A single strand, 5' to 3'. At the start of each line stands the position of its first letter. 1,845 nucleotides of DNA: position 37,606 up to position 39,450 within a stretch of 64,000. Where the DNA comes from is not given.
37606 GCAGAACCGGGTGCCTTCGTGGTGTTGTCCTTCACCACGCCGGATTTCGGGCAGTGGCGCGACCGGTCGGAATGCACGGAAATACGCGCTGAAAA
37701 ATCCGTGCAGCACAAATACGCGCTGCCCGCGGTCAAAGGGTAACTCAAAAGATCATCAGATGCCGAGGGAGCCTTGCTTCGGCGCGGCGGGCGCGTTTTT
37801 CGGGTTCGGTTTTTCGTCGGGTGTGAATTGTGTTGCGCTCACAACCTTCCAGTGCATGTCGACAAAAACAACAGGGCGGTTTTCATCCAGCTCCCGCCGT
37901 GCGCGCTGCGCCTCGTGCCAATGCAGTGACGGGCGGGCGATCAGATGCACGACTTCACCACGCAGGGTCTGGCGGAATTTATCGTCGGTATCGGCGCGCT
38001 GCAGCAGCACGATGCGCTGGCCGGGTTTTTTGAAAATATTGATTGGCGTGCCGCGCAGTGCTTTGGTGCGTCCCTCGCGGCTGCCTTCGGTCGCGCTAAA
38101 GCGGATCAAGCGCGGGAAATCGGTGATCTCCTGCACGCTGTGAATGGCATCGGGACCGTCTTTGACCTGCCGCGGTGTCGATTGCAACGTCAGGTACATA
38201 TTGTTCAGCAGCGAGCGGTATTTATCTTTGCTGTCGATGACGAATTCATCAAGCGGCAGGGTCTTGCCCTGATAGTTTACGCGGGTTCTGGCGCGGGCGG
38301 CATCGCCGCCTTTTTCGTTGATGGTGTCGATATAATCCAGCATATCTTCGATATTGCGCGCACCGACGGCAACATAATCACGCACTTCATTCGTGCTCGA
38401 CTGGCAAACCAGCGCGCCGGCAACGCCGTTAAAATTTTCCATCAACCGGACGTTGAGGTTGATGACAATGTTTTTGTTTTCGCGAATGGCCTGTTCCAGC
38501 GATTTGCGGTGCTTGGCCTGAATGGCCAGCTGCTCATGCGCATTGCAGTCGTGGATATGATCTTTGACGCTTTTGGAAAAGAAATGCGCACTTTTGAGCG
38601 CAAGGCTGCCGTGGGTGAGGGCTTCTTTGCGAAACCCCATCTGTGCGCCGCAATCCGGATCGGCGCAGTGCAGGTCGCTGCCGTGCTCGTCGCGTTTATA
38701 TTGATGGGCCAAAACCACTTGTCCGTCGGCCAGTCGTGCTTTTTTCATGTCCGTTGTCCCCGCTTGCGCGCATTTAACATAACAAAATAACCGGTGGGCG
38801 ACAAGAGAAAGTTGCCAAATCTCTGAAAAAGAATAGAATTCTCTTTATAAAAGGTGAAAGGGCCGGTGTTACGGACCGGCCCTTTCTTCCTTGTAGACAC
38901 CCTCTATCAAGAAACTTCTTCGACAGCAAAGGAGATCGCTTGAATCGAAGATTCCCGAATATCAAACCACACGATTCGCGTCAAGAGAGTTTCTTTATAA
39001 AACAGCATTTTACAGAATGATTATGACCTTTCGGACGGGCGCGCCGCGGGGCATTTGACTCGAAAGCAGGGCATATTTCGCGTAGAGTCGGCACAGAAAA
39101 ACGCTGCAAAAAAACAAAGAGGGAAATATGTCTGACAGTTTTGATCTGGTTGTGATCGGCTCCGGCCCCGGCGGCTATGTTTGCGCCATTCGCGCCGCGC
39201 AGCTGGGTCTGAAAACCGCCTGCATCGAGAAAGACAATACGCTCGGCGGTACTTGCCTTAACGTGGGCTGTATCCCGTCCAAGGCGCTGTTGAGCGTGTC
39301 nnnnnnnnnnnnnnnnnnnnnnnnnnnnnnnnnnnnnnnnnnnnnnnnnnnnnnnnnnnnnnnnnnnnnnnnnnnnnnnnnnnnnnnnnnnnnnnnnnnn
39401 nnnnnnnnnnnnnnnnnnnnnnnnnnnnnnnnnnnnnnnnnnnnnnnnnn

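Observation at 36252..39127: About 2.9 kb accessory island inserted between sucB and lpdA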

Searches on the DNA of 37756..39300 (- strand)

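Call 12: search_rna_families(source=window, start=38600, end=39300, threshold=evalue, max_evalue=5)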
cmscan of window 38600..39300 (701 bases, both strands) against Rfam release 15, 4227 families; matches with E-value up to 5: 6.
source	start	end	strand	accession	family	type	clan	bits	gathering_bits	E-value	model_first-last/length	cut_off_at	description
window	38852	38900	-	RF01811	PtaRNA1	Gene; antitoxin;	-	26.3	47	0.0057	1-72/72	no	Plasmid transferred anti-sense RNA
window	38832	38920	-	RF03269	mir-5697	Gene; miRNA;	-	20.4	50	0.25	1-59/59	no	mir-5697 microRNA precursor family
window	38803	38894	+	RF00558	L20_leader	Cis-reg; leader;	-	20.3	58.7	0.21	1-127/127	no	Ribosomal protein L20 leader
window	38768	38891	+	RF04182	GibS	Gene; sRNA;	-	19.2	115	4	1-142/142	no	GibS sRNA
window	38888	38940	+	RF01519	CC0196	Gene; sRNA;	-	17.2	35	0.28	1-58/58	no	Caulobacter sRNA CC0196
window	38933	38953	+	RF01072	TMV_UPD-PK3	Cis-reg;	-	12.1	34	4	1-31/31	no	Pseudoknot of upstream pseudoknot domain (UPD) of the 3'UTR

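Call 56: build_rna_model(alignment_id=A4, structure=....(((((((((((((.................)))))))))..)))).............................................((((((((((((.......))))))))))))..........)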
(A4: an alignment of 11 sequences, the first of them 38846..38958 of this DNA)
Model R1 built from alignment A4 (11 sequences, 135 columns); structure: as given.
model positions 112; base pairs 25; branch points 1; effective number of sequences 1.94; information 0.59 bits per position. Calibrated on 0.2 Mb of random sequence (short: E-values are rough).
structure used (alignment columns):
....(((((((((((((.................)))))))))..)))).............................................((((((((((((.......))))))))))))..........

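Call 57: search_with_rna_model(model_id=R1, sources=[window, L001, L003, L005, L006, L007, L008, L009, L010, L011, L012, L013, L014, L015, L016, L017, L018, L019, L020, L021, L022, L023, L024, L025, L026, L027, L028, L029, L030, L031, L032], max_evalue=0.01, make_alignment=true)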
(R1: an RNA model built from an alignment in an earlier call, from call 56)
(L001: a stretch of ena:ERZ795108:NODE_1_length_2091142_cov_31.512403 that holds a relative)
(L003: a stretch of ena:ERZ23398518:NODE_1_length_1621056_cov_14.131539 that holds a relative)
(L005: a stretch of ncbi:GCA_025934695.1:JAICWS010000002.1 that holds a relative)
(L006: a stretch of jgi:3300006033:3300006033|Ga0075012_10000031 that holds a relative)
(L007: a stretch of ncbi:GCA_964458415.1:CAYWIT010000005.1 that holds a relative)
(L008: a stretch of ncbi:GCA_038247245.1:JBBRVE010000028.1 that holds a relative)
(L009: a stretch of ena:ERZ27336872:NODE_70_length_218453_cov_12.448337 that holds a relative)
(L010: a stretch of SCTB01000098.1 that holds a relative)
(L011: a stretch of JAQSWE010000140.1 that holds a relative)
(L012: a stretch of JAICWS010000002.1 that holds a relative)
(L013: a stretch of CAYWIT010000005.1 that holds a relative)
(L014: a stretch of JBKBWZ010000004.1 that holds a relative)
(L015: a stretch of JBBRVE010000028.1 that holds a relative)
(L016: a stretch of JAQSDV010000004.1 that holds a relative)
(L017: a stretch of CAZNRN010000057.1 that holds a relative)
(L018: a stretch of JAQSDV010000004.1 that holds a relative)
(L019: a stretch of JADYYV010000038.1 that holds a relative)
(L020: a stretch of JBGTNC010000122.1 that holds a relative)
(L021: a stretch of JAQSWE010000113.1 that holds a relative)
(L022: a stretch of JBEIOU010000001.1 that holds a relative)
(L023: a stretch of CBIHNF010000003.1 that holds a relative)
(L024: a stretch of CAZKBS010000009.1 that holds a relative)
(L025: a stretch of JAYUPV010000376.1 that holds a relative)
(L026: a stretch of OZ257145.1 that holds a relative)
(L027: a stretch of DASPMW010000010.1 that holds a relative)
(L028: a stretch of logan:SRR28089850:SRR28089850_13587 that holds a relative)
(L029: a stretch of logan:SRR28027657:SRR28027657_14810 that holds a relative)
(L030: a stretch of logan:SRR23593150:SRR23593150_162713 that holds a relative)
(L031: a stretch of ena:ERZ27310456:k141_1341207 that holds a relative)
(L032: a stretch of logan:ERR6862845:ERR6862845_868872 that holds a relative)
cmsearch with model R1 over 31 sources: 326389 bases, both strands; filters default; matches with E-value up to 0.01: 49.
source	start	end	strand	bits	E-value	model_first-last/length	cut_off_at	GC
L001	6782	6893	+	117.3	2.8e-24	1-112/112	no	0.45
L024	5407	5518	-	117.3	2.8e-24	1-112/112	no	0.45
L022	4773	4884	+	116.5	4.2e-24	1-112/112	no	0.47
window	38846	38958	-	114.3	1.3e-23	1-112/112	no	0.48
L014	4154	4266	+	114.3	1.3e-23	1-112/112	no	0.48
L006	6785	6892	+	113.3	2.3e-23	1-112/112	no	0.46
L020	2745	2852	-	113.1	2.6e-23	1-112/112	no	0.46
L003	6785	6893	+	109.4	1.8e-22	1-112/112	no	0.49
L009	6743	6850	+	102.8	5.9e-21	1-112/112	no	0.44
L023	2320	2427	+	102.8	5.9e-21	1-112/112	no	0.44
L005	6445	6568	+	102.6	6.5e-21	1-112/112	no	0.5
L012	496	619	+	102.6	6.5e-21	1-112/112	no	0.5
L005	6173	6306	+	102.1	8.4e-21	1-112/112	no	0.51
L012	224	357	+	102.1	8.4e-21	1-112/112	no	0.51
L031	1296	1422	+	101.6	1.1e-20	1-112/112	no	0.5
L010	3189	3316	-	101.5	1.2e-20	1-112/112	no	0.48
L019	394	497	+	98.6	5.5e-20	1-112/112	no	0.48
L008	6813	6917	+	98.1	6.9e-20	1-112/112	no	0.51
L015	7603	7707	-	98.1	6.9e-20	1-112/112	no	0.51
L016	38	141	+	97.8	8.2e-20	1-112/112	no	0.49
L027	7612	7715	+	97.6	9.2e-20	1-112/112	no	0.5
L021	16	119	-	97.5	9.8e-20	1-112/112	no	0.49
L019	18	121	+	97.1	1.2e-19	1-112/112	no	0.51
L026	1110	1213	+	96.4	1.7e-19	1-112/112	no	0.47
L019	212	314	+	95.8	2.4e-19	1-112/112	no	0.5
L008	6631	6734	+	95.6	2.6e-19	1-112/112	no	0.51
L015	7786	7889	-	95.6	2.6e-19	1-112/112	no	0.51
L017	3524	3629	+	95.5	2.8e-19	1-112/112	no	0.53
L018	7857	7959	+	94.4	5e-19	1-112/112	no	0.5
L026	928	1031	+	94.3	5.1e-19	1-112/112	no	0.5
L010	3003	3124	-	92.9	1.1e-18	1-112/112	no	0.53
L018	7665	7768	+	92.8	1.2e-18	1-112/112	no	0.49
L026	735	838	+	92.4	1.4e-18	1-112/112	no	0.5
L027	7793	7893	+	92.4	1.4e-18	1-112/112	no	0.49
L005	6771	6891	+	91.8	1.9e-18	1-112/112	no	0.52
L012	822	942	+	91.8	1.9e-18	1-112/112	no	0.52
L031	1741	1859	+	88.3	1.2e-17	1-112/112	no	0.48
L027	7441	7544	+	86.5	3.1e-17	1-112/112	no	0.5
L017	3862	3984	+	84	1.2e-16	1-112/112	no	0.48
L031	1519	1637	+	82.7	2.3e-16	1-112/112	no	0.5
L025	3496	3602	-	80.7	6.8e-16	3-112/112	5'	0.49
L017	4047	4163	+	80.3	8.3e-16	1-112/112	no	0.53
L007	6846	6953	+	77.6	3.5e-15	1-112/112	no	0.48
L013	421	528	-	77.6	3.5e-15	1-112/112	no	0.48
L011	6760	6843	-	63.4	6.2e-12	21-112/112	5'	0.5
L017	3714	3750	+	28.6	0.00058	8-44/112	no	0.43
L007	6903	7004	-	25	0.0037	1-112/112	no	0.37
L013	370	471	+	25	0.0037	1-112/112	no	0.37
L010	3147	3239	+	23.5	0.0082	1-112/112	no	0.4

Alignment A6: 49 matches aligned to the model, 142 columns, each read 5' to 3' on its own strand. Consensus structure (alignment columns), stored with it:
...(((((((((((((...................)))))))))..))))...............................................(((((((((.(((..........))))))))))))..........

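Call 58: search_with_rna_model(model_id=R1, sources=[window, L001, L003, L005, L006, L007, L008, L009, L010, L014, L016, L017, L018, L019, L020, L021, L022, L026, L027, L031], max_evalue=1e-13, make_alignment=true)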
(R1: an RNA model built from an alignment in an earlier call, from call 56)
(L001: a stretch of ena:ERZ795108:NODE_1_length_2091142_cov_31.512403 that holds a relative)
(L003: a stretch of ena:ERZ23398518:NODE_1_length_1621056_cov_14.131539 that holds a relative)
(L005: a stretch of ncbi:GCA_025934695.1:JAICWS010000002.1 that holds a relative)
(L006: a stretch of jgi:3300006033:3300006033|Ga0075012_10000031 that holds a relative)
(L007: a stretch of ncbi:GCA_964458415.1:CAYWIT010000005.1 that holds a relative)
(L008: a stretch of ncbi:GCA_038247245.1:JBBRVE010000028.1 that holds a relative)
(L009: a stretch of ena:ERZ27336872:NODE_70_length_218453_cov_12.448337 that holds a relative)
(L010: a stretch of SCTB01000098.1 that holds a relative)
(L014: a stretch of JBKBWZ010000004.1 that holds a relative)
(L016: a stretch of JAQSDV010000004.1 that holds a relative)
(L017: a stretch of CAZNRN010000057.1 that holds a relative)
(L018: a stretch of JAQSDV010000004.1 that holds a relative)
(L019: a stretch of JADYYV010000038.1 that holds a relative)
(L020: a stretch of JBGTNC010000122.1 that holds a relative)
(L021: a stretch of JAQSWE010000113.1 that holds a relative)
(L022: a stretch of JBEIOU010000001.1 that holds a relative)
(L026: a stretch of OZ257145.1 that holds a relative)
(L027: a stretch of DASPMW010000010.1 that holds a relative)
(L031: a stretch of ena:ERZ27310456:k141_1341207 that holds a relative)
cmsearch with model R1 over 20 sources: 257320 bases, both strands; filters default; matches with E-value up to 1e-13: 35.
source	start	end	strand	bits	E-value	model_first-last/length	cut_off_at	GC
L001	6782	6893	+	117.3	2.2e-24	1-112/112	no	0.45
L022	4773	4884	+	116.5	3.3e-24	1-112/112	no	0.47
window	38846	38958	-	114.3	1.1e-23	1-112/112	no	0.48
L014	4154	4266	+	114.3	1.1e-23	1-112/112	no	0.48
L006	6785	6892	+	113.3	1.8e-23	1-112/112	no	0.46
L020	2745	2852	-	113.1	2.1e-23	1-112/112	no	0.46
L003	6785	6893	+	109.4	1.4e-22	1-112/112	no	0.49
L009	6743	6850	+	102.8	4.6e-21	1-112/112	no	0.44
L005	6445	6568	+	102.6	5.1e-21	1-112/112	no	0.5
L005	6173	6306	+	102.1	6.7e-21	1-112/112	no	0.51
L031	1296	1422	+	101.6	8.5e-21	1-112/112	no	0.5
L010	3189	3316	-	101.5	9.2e-21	1-112/112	no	0.48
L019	394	497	+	98.6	4.3e-20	1-112/112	no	0.48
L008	6813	6917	+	98.1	5.4e-20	1-112/112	no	0.51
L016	38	141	+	97.8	6.4e-20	1-112/112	no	0.49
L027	7612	7715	+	97.6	7.3e-20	1-112/112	no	0.5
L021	16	119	-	97.5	7.7e-20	1-112/112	no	0.49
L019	18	121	+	97.1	9.1e-20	1-112/112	no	0.51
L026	1110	1213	+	96.4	1.4e-19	1-112/112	no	0.47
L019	212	314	+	95.8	1.9e-19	1-112/112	no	0.5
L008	6631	6734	+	95.6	2.1e-19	1-112/112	no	0.51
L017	3524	3629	+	95.5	2.2e-19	1-112/112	no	0.53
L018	7857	7959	+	94.4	3.9e-19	1-112/112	no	0.5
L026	928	1031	+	94.3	4e-19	1-112/112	no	0.5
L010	3003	3124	-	92.9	8.5e-19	1-112/112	no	0.53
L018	7665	7768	+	92.8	9.1e-19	1-112/112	no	0.49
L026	735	838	+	92.4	1.1e-18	1-112/112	no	0.5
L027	7793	7893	+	92.4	1.1e-18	1-112/112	no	0.49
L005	6771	6891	+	91.8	1.5e-18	1-112/112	no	0.52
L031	1741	1859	+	88.3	9.8e-18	1-112/112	no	0.48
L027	7441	7544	+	86.5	2.5e-17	1-112/112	no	0.5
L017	3862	3984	+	84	9.3e-17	1-112/112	no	0.48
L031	1519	1637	+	82.7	1.8e-16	1-112/112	no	0.5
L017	4047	4163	+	80.3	6.5e-16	1-112/112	no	0.53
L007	6846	6953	+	77.6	2.8e-15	1-112/112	no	0.48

Alignment A7: 35 matches aligned to the model, 140 columns, each read 5' to 3' on its own strand. Consensus structure (alignment columns), stored with it:
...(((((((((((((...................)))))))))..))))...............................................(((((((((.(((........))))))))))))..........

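Call 76: search_with_rna_model(model_id=R1, sources=[L033, L034, L028, L030], max_evalue=1, filters=off)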
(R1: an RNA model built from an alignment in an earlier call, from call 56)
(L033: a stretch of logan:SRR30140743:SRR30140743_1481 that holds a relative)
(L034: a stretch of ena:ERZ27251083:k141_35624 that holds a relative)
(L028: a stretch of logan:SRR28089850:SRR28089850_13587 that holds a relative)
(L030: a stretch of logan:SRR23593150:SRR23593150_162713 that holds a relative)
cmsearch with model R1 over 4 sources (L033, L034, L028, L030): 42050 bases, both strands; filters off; matches with E-value up to 1: 1.
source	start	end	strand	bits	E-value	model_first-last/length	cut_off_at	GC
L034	2517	2595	-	11.4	0.65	1-112/112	no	0.35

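Call 80: search_rna_families(source=L005, start=6038, end=7000, threshold=evalue, max_evalue=1)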
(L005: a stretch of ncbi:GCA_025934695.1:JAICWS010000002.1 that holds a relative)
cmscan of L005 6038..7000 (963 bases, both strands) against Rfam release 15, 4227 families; matches with E-value up to 1: 2.
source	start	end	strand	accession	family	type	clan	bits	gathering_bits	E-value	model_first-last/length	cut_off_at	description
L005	6167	6300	+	RF00506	Thr_leader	Cis-reg; leader;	-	20.8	55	0.31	1-118/118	no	Threonine operon leader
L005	6253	6330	-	RF00519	suhB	Gene; sRNA;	CL00108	18.4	41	0.47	1-77/77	no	Makes More Granules Regulator RNA (mmgR)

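Call 81: search_rna_families(source=L007, start=6704, end=7000, threshold=evalue, max_evalue=1)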
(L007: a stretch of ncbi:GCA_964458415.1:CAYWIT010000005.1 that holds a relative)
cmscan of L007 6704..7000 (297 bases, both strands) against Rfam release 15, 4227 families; matches with E-value up to 1: 4.
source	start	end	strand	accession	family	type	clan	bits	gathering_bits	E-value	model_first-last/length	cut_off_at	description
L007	6908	7000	-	RF02449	ncr1015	Gene; sRNA;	-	21.2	60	0.89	21-121/121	5'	Bacillus sRNA ncr1015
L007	6907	6948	-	RF04060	mir-703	Gene; miRNA;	-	18.2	88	0.65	14-53/67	no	mir-703 microRNA precursor family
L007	6905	6950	-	RF03485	mir-4000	Gene; miRNA;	-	17.7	58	0.5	1-54/54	no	mir-4000 microRNA precursor family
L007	6842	6954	+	RF00558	L20_leader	Cis-reg; leader;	-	16.3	58.7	0.89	1-127/127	no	Ribosomal protein L20 leader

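Call 84: search_with_rna_model(model_id=R1, sources=[L035, L036, L037, L038, L039, L040, L041, L042], max_evalue=0.000001)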
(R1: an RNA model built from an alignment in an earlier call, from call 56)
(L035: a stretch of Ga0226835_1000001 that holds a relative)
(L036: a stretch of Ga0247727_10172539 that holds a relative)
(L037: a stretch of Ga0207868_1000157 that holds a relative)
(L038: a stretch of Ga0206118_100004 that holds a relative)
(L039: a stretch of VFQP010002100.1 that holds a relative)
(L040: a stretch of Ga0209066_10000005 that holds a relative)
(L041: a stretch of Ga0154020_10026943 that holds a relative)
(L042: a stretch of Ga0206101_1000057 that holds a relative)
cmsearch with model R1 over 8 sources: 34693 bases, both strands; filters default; matches with E-value up to 0.000001: 9.
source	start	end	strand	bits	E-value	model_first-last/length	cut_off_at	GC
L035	1583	1694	-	117.3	3e-25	1-112/112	no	0.45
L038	5177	5288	-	117.3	3e-25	1-112/112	no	0.45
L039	1174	1285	-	116.5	4.4e-25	1-112/112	no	0.47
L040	1499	1606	+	113.3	2.4e-24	1-112/112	no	0.46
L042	3868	3976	+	112.5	3.8e-24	1-112/112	no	0.48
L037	6454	6562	+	111.6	6.1e-24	1-112/112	no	0.48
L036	1525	1628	-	97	1.4e-20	1-112/112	no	0.49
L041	4691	4797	-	84.7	8.8e-18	1-112/112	no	0.46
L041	4487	4587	-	70.4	1.6e-14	1-112/112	no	0.48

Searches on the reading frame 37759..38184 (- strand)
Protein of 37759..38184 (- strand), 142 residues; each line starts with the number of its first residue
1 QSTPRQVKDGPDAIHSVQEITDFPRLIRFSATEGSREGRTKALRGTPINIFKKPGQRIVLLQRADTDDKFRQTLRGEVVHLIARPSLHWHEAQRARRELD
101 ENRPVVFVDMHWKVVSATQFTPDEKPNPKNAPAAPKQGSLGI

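Call 78: search_protein_families(library=pfam, proteins=[window:37759-38184:-], max_evalue=10)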
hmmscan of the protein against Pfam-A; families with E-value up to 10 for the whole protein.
seq(142 aa): 0 families

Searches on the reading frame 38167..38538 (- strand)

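Call 78: search_protein_families(library=pfam, proteins=[window:38167-38538:-], max_evalue=10)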
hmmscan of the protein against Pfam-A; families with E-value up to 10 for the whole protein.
seq(124 aa): 1 family
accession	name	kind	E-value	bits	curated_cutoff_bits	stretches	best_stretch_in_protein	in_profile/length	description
PF04146.21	YTH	-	0.15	12.2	22.1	1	5-41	24-60/135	YT521-B-like domain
